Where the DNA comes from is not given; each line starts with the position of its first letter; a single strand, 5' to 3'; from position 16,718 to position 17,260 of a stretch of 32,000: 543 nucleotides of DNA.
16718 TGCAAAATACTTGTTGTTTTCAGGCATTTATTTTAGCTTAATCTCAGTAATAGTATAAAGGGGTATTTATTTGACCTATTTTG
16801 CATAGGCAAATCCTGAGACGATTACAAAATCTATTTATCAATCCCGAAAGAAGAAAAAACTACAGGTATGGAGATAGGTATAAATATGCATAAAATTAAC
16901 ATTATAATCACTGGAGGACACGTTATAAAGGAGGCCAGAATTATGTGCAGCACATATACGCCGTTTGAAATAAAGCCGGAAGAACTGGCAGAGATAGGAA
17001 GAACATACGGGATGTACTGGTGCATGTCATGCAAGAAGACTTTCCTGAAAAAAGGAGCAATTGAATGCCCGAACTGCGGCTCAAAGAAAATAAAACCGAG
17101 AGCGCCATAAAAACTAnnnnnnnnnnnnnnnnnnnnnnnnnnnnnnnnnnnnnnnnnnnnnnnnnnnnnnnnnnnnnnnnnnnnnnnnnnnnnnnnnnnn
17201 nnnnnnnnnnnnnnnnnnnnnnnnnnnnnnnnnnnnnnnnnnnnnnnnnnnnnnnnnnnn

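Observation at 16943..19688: B12-binding radical SAM enzyme with a fused PqqD-like recognition domain and a CX4CX2C motif beside mcr: candidate uncharacterised protein/peptide-modification module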

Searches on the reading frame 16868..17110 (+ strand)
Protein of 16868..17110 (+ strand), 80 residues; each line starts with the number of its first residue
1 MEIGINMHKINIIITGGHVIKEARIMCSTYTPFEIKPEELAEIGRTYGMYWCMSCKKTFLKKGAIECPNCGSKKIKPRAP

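Call 3: search_protein_families(library=pfam, proteins=[window:16868-17110:+], max_evalue=1)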
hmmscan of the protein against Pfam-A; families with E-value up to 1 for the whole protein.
window:16868-17110:+ (80 aa): 19 families
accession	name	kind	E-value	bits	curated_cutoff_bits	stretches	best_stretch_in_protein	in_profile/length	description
PF13248.11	Zn_ribbon_3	-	1.3e-06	28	27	2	49-73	2-25/26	zinc-ribbon domain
PF01155.25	HypA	-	0.00018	21.9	28.9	1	42-76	63-98/112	Hydrogenase/urease nickel incorporation, metallochaperone, hypA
PF23451.1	Zn_ribbon_PaaD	-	0.0012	18.9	27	1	62-75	12-25/53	PaaD zinc beta ribbon domain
PF06906.16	DUF1272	-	0.0034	17.9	25.3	1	45-72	25-49/57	Protein of unknown function (DUF1272)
PF23455.1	DUF7129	-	0.0049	17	30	1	46-73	8-36/45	Domain of unknown function (DUF7129)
PF08772.16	Zn_ribbon_NOB1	-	0.021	15.3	24.9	1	49-76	8-35/72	Nin one binding (NOB1) Zn-ribbon like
PF08273.17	Zn_Ribbon_Prim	-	0.03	15.1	23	1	64-73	3-12/37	Zinc-binding domain of primase-helicase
PF07754.17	HVO_2753_ZBP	-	0.04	14.2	33.2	1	52-75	1-27/46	Small zinc finger protein HVO_2753-like, Zn-binding pocket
PF14446.12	Prok-RING_1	-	0.055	13.9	29.1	1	51-72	6-28/54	Prokaryotic RING finger family 1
PF23458.2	DUF7130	-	0.064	13.6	35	1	41-74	45-80/89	Domain of unknown function (DUF7130)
PF12773.13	DZR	-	0.095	13.3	27.3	1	49-71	24-45/45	Double zinc ribbon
PF13240.11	Zn_Ribbon_1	-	0.099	12.9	25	1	61-73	10-22/23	zinc-ribbon domain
PF09723.15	Zn_ribbon_8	-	0.12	12.8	34.4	1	50-75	6-37/41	Zinc ribbon domain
PF24273.1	TRASH_HVO_1752_C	-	0.14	12.8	27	0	42-61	19-38/47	HVO_1752, C-terminal TRASH domain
PF13717.11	Zn_ribbon_4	-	0.18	12.2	30.3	0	65-73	3-11/36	zinc-ribbon domain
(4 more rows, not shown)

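Call 4: search_protein_families(library=ncbifam, proteins=[window:16868-17110:+], max_evalue=1)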
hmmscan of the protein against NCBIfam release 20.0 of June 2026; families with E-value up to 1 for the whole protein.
window:16868-17110:+ (80 aa): 12 families
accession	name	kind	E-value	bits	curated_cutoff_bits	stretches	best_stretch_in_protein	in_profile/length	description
NF011481.0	PRK14890.1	equivalog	0.0014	18.6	61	1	50-75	10-38/61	putative Zn-ribbon RNA-binding protein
NF050000.1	IS1_IS1595_Zn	domain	0.012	16.2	28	1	50-60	22-32/34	IS1/IS1595 family N-terminal zinc-binding domain-containing protein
NF047912.1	ECs_2282_CxxC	subfamily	0.015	15.2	37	1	65-77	3-15/60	ECs_2282 family putative zinc-binding protein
NF034126.3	PRK09521.1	equivalog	0.051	13.4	90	1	51-74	146-170/180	exosome complex RNA-binding protein Csl4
NF001385.0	PRK00279.2-3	equivalog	0.053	13.1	315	1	34-76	117-158/213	adenylate kinase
TIGR00155.1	pqiA_fam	subfamily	0.053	12.6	260.35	1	40-74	206-240/403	PqiA/YebS family transporter subunit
NF048018.1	IS256_N_4Cys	domain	0.06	14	27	1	66-76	1-11/31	transposase-like zinc-binding domain-containing protein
NF049861.1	SCO2400_fam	subfamily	0.068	13.8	55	1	49-73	1-23/136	SCO2400 family protein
TIGR02487.1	NrdD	equivalog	0.076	11.5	326.35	1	46-76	524-552/581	anaerobic ribonucleoside-triphosphate reductase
NF041869.1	paae_haloarch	equivalog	0.1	12.8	100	0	62-75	15-28/56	1,2-phenylacetyl-CoA epoxidase subunit PaaE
TIGR00100.1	hypA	equivalog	0.15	12.2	88.1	1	50-75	71-98/116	hydrogenase maturation nickel metallochaperone HypA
NF001607.0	PRK00398.1-4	equivalog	0.87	9.4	89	0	50-78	10-43/53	DNA-directed RNA polymerase subunit P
